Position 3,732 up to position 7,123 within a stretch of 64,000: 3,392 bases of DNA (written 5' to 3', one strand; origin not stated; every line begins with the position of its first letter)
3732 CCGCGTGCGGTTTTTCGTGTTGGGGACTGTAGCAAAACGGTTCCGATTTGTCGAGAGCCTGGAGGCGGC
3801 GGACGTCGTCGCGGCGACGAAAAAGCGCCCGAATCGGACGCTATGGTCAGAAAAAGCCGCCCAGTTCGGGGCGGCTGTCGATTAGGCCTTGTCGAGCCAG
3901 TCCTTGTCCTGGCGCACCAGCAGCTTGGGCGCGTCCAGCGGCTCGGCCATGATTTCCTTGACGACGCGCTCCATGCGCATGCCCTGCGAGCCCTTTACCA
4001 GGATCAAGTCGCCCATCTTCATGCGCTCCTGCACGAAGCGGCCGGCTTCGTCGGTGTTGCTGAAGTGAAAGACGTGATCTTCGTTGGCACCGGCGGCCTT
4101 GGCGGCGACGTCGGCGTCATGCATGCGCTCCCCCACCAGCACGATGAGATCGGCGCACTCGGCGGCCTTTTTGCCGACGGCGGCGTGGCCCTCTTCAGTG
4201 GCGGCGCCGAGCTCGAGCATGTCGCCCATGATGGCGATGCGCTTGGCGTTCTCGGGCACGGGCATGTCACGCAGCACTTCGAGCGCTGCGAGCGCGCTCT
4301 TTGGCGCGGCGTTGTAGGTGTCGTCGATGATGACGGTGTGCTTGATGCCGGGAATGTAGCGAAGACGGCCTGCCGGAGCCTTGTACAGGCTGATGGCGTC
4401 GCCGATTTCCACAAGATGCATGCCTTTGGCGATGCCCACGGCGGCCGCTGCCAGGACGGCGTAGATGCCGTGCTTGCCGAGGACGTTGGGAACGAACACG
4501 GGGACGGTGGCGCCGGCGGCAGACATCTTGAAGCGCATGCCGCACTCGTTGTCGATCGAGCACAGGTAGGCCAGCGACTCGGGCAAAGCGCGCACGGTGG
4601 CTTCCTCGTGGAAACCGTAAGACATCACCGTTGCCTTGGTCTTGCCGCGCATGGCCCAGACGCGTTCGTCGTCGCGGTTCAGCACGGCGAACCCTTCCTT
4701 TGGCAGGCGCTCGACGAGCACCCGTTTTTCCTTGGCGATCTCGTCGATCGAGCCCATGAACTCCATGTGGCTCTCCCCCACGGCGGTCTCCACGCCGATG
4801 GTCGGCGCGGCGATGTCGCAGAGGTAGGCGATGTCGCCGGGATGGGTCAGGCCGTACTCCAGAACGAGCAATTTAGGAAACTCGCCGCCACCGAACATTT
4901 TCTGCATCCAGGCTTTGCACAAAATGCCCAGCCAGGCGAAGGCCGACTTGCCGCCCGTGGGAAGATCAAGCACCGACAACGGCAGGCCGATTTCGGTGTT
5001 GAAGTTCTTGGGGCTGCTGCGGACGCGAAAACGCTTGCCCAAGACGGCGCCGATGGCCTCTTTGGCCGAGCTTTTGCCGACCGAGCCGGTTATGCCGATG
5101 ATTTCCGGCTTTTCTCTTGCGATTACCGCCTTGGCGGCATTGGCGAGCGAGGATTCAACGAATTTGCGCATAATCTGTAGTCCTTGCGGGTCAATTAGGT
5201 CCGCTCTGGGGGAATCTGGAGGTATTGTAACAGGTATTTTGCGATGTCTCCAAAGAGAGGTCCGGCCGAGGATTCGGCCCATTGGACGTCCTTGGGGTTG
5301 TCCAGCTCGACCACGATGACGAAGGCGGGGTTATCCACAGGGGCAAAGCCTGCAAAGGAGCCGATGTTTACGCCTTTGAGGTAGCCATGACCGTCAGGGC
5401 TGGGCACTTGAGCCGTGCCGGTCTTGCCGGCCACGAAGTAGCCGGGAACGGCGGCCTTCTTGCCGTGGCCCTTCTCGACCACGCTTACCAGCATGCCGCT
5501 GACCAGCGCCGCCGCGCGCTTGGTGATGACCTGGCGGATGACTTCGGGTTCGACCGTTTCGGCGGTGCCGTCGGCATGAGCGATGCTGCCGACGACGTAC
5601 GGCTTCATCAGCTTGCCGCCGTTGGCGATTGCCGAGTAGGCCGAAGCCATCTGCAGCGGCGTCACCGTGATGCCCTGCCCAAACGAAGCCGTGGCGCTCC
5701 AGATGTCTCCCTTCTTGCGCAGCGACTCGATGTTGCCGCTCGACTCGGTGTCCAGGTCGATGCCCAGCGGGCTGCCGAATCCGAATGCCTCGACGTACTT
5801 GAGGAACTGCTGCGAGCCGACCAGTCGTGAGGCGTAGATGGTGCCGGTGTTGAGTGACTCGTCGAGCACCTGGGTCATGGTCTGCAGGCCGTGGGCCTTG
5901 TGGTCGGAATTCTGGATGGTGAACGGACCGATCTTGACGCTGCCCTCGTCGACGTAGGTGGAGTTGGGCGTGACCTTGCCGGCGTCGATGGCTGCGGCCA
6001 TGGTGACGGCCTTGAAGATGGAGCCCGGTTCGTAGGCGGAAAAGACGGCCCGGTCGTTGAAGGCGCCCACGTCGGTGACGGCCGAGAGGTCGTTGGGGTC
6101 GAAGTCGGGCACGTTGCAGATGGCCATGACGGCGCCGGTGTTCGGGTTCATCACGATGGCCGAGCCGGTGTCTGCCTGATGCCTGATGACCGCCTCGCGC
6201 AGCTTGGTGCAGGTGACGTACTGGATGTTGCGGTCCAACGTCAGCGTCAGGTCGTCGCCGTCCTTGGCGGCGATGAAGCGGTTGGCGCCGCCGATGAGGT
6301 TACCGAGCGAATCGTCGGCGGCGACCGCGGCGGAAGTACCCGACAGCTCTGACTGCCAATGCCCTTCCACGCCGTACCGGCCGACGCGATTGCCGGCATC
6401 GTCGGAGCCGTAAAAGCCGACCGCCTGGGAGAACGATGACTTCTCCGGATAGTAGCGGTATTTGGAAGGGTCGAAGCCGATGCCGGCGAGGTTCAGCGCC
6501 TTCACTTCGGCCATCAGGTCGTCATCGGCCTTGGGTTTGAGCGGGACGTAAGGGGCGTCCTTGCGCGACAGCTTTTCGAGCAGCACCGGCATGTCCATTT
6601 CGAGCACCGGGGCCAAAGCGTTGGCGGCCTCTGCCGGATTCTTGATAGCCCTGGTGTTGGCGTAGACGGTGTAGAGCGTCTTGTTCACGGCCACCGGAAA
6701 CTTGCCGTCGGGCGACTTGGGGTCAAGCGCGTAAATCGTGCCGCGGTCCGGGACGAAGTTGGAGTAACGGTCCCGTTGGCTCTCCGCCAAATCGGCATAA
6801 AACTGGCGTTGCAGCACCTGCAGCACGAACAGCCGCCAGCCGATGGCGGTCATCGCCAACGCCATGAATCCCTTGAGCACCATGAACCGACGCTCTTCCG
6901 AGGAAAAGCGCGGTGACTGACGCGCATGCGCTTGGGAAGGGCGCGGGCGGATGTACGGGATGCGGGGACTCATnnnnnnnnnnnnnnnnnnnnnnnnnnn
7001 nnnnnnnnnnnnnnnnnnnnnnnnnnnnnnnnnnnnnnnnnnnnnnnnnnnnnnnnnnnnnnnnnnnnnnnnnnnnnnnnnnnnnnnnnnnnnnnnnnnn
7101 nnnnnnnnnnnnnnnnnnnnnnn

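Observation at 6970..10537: Two tandem paralogous membrane proteins (one with TSP3-type Ca-binding repeats) translationally coupled into a rarA-X-Y-ftsI-murF operon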

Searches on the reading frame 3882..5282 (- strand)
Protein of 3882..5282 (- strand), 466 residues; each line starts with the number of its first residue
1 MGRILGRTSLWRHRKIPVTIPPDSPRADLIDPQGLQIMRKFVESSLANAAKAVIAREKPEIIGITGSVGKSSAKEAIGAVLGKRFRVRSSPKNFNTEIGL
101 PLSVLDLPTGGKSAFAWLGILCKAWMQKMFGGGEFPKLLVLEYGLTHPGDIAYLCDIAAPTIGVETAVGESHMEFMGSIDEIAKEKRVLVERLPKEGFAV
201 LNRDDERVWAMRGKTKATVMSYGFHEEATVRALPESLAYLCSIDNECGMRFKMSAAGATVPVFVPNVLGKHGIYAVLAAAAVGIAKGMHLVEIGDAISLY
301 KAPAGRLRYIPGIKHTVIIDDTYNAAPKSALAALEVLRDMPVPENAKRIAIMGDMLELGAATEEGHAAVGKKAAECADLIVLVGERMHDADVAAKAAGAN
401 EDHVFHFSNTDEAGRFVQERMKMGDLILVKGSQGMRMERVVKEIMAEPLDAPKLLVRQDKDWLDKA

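Call 3: search_protein_families(library=pfam, proteins=[window:3882-5282:-], max_evalue=0.1)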
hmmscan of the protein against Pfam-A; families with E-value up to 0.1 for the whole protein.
window:3882-5282:- (466 aa): 3 families
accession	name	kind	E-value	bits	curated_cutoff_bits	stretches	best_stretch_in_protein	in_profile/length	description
PF08245.18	Mur_ligase_M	-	4.8e-26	92.4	24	2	137-282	58-199/200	Mur ligase middle domain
PF02875.26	Mur_ligase_C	-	8.1e-21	75.6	28.4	1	305-432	1-126/127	Mur ligase, glutamate ligase domain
PF00205.28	TPP_enzyme_M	-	0.0037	17.4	30.4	0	356-408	58-110/137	Thiamine pyrophosphate enzyme, central domain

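Call 34: search_protein_families(library=ncbifam, proteins=[window:3882-5282:-], max_evalue=0.1)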
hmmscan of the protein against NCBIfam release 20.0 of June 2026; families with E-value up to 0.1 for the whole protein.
window:3882-5282:- (466 aa): 17 families
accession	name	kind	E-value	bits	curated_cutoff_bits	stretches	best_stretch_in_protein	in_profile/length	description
TIGR01143.1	murF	subfamily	3e-86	290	288.6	2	137-442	127-416/418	UDP-N-acetylmuramoyl-tripeptide--D-alanyl-D-alanine ligase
NF008896.0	PRK11929.1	equivalog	3e-81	273.6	1023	2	140-445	660-957/965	bifunctional UDP-N-acetylmuramoyl-L-alanyl-D-glutamate--2,6-diaminopimelate ligase MurE/UDP-N-acetylmuramoyl-tripeptide--D-alanyl-D-alanine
NF010693.0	PRK14093.1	equivalog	2.4e-50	171.6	544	2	139-444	163-464/479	UDP-N-acetylmuramoylalanyl-D-glutamyl-2,6-diaminopimelate--D-alanyl-D-alanine ligase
NF008041.0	PRK10773.1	equivalog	1.3e-45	156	551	2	139-444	155-447/453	UDP-N-acetylmuramoyl-tripeptide--D-alanyl-D-alanine ligase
NF008897.0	PRK11930.1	equivalog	4e-36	124.4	804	2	137-445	160-454/822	bifunctional UDP-N-acetylmuramoyl-tripeptide:D-alanyl-D-alanine ligase/alanine racemase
NF001126.0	PRK00139.1-4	equivalog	7.5e-21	74.2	373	1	162-327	196-352/486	UDP-N-acetylmuramoyl-L-alanyl-D-glutamate--2,6-diaminopimelate ligase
TIGR01087.1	murD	equivalog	2e-16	60.1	211.95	1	159-428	171-414/441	UDP-N-acetylmuramoyl-L-alanine--D-glutamate ligase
TIGR01085.1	murE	subfamily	1.1e-15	57.6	257.3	1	162-431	180-445/472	UDP-N-acetylmuramyl-tripeptide synthetase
TIGR01082.1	murC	equivalog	5.3e-15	55.4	335.1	1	159-350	167-349/449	UDP-N-acetylmuramate--L-alanine ligase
TIGR02068.2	cya_phycin_syn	equivalog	6.8e-12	44.2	850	1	162-429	567-846/862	cyanophycin synthetase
NF001124.0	PRK00139.1-2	equivalog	6.9e-12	44.9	476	1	162-431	201-466/500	UDP-N-acetylmuramoyl-L-alanyl-D-glutamate--2,6-diaminopimelate ligase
NF053648.1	pMurE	equivalog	9.3e-12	44.4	600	1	158-321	188-333/464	pseudomurein biosynthesis peptide ligase pMurE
NF010623.0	PRK14016.1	subfamily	1.8e-11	43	877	1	162-433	568-852/871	cyanophycin synthetase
NF053645.1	pMurC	equivalog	1.5e-09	37.1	560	2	140-229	159-250/492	pseudomurein biosynthesis peptide ligase pMurC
NF053646.1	pMurD1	equivalog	9.4e-09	34.4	610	1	274-449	286-458/465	pseudomurein biosynthesis peptide ligase pMurD1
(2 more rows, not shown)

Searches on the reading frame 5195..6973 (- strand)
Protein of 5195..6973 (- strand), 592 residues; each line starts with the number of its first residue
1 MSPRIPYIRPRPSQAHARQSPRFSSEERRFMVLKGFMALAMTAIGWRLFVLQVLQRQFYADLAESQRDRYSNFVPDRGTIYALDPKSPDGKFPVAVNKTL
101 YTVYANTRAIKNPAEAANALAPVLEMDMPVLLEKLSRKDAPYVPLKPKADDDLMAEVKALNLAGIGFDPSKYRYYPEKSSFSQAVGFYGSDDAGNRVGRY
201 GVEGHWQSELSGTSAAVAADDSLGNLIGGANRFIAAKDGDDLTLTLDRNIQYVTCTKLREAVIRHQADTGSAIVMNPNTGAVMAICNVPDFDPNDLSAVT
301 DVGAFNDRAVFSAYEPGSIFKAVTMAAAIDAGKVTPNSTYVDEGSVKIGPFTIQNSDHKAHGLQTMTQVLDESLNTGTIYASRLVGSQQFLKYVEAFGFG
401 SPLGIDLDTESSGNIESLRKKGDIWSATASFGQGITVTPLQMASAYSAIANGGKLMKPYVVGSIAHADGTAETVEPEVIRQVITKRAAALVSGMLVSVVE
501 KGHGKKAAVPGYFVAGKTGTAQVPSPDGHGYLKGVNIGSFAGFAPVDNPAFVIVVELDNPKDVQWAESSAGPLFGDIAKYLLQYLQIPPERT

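Call 3: search_protein_families(library=pfam, proteins=[window:5195-6973:-], max_evalue=0.1)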
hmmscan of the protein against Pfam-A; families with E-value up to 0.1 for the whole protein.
window:5195-6973:- (592 aa): 2 families
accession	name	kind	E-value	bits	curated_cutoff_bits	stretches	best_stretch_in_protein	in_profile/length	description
PF00905.27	Transpeptidase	-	1.1e-76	258.4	22.1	1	270-578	1-298/299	Penicillin binding protein transpeptidase domain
PF03717.20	PBP_dimer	-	1.3e-09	39.2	24.4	1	75-216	4-164/180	Penicillin-binding Protein dimerisation domain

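Call 34: search_protein_families(library=ncbifam, proteins=[window:5195-6973:-], max_evalue=0.1)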
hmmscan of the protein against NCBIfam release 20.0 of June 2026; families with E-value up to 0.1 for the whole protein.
window:5195-6973:- (592 aa): 27 families (the best 25 are shown)
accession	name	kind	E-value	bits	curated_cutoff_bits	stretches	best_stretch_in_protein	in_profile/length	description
TIGR02214.1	spoVD_pbp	equivalog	5.6e-124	414.8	688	1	39-591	11-564/636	stage V sporulation protein D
TIGR03423.1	pbp2_mrdA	equivalog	1.3e-88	298.1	455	1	28-582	1-591/593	penicillin-binding protein 2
NF053573.1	PBP2_PenA_Neis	exception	4.5e-75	253.3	1105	1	13-590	12-569/572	peptidoglycan D,D-transpeptidase PBP2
NF038271.1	strep_PBP2X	exception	3.7e-57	194.1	1050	1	117-564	120-597/750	penicillin-binding protein PBP2X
NF011685.0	PRK15105.1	subfamily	6.2e-56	190.2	737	1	20-590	14-566/588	peptidoglycan glycosyltransferase FtsI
TIGR02074.1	PBP_1a_fam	subfamily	1e-38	133.5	508.75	1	236-544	220-507/535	PBP1A family penicillin-binding protein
NF051842.1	PBP4_5_Efaec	equivalog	3.3e-31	108.4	700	1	138-570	226-658/668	penicillin-binding protein PBP4(5)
NF008061.0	PRK10795.1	equivalog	1.7e-27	96.3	962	1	42-585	34-612/634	peptidoglycan DD-transpeptidase MrdA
NF051885.1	tranpepglycosPbpC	equivalog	2.3e-24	86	900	1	242-522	294-545/632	multimodular transpeptidase-transglycosylase PbpC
NF038278.1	strep_PBP2B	exception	3.8e-23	81.8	975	1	195-559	260-654/678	penicillin-binding protein PBP2B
NF038276.1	strep_PBP2A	exception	2.7e-18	65.6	1100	1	267-522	351-580/716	penicillin-binding protein PBP2A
NF038272.1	strep_PBP1A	exception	4.8e-18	64.8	1075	1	306-522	356-560/658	penicillin-binding protein PBP1A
NF000406.1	MECB_PBP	exception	7e-18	64.4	1450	1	196-559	276-641/674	PBP2a family beta-lactam-resistant peptidoglycan transpeptidase MecB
TIGR02073.1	PBP_1c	equivalog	3e-14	52.6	494.2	1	241-521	243-494/728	penicillin-binding protein 1C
NF000408.1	MECA2_pure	exception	4e-13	48.4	1525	1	197-564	278-640/668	PBP2a family beta-lactam-resistant peptidoglycan transpeptidase MecA2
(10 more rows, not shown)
